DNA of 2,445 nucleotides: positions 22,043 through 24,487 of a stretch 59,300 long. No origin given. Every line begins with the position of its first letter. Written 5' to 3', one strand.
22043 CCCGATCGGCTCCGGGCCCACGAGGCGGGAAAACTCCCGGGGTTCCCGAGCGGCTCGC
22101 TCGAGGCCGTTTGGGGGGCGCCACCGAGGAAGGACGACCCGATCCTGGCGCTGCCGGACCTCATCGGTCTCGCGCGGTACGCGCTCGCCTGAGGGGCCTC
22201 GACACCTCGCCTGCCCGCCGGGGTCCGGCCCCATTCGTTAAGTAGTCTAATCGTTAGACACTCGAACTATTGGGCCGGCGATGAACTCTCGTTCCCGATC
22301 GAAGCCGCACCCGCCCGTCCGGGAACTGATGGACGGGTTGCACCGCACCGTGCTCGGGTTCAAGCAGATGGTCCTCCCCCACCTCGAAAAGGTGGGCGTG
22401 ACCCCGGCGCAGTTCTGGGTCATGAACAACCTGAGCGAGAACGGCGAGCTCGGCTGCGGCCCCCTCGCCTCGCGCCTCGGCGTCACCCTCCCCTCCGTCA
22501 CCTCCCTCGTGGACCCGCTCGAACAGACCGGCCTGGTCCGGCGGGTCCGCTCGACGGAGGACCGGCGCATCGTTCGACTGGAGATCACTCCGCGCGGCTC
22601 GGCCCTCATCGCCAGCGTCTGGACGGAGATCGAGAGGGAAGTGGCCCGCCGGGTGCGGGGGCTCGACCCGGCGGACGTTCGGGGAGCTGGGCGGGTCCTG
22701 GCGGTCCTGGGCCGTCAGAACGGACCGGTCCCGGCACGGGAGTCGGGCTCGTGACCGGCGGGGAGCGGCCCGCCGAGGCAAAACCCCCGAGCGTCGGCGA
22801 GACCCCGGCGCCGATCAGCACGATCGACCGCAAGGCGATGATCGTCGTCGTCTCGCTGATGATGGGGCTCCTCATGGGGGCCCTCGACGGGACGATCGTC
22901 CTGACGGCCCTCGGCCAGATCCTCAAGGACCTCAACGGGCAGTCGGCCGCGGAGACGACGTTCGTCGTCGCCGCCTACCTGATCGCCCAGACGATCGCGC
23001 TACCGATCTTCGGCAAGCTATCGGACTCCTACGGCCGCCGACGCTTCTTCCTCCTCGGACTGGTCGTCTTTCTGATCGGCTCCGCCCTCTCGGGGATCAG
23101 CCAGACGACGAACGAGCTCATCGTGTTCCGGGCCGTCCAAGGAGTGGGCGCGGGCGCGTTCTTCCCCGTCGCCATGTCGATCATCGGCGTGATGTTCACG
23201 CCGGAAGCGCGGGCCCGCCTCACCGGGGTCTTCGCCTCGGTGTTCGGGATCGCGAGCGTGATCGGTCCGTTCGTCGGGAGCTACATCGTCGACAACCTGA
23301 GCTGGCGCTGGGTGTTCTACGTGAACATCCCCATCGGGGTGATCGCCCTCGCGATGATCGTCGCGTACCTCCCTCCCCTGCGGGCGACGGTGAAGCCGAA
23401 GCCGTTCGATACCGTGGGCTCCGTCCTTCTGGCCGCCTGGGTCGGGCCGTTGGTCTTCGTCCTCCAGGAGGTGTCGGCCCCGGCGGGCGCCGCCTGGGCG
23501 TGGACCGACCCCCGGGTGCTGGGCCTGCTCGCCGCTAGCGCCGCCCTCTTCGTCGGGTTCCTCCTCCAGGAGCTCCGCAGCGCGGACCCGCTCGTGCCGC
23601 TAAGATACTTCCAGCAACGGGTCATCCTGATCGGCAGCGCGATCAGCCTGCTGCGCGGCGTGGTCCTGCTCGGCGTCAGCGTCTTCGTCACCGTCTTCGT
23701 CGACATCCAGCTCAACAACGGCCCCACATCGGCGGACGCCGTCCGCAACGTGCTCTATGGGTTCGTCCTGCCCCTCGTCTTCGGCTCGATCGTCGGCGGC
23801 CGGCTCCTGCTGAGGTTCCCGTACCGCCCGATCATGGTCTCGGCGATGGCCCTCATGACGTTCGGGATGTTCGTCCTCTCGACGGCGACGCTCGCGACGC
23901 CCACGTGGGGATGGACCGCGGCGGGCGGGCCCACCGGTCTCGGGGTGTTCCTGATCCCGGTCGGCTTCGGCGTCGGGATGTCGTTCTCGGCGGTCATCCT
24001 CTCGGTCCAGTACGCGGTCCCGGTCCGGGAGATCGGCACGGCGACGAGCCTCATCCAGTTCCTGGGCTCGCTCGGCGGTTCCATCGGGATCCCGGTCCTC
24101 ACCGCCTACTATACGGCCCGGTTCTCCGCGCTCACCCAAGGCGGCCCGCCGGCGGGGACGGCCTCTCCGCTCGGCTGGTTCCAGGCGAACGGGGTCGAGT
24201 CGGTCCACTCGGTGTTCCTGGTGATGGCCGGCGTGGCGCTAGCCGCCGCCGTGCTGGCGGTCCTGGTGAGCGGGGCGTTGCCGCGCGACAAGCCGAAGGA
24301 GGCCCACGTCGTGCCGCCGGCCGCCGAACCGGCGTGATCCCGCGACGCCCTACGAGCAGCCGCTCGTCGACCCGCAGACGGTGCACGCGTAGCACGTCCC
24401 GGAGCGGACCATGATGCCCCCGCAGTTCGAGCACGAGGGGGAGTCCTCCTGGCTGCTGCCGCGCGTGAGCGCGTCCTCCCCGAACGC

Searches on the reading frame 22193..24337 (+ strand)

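Call 38: search_protein_families(library=pfam, proteins=[window:22193-24337:+], max_evalue=0.00001)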
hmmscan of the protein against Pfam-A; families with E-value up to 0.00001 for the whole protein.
window:22193-24337:+ (714 aa): 3 families
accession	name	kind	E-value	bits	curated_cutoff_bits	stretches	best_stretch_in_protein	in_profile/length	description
PF07690.21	MFS_1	-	1.5e-51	175.8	33.4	1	222-632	1-346/347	Major Facilitator Superfamily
PF06609.19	TRI12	-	9.7e-14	51.2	23.2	1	238-644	65-469/599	Fungal trichothecene efflux pump (TRI12)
PF00083.30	Sugar_tr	-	4.5e-13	49.3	22.3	1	223-389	11-188/452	Sugar (and other) transporter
